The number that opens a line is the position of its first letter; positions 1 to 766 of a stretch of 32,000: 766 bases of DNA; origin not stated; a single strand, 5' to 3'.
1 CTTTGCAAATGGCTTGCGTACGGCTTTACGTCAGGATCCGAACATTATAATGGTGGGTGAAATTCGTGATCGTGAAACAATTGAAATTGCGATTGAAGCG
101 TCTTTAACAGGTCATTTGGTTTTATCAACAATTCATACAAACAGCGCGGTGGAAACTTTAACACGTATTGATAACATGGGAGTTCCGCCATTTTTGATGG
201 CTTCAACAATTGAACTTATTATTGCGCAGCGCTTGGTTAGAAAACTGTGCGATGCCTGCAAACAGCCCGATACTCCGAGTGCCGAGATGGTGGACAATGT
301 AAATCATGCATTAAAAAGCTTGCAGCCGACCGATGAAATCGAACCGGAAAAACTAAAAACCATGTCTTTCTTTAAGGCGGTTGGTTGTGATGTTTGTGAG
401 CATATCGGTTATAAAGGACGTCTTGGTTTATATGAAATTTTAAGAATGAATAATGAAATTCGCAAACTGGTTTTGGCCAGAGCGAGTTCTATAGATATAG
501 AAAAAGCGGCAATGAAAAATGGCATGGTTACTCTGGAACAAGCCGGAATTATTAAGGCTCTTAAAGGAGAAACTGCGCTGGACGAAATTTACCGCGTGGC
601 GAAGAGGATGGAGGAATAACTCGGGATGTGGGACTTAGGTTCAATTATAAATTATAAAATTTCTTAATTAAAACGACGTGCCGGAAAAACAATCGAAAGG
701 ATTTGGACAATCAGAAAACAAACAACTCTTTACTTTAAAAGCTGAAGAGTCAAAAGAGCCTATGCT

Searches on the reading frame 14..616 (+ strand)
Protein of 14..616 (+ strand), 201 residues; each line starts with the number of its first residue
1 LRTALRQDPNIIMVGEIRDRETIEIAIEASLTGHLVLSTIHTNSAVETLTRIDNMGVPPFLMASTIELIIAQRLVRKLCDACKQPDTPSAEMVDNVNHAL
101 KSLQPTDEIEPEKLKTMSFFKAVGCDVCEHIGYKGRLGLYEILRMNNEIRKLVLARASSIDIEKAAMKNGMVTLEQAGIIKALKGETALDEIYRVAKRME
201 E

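Call 98: search_protein_families(library=pfam, proteins=[window:14-616:+], max_evalue=0.001)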
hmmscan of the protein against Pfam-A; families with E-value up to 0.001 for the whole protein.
window:14-616:+ (201 aa): 1 family
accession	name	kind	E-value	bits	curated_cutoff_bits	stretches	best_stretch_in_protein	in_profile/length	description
PF00437.27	T2SSE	-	9.6e-58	196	24.9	1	1-194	204-370/370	Type II/IV secretion system protein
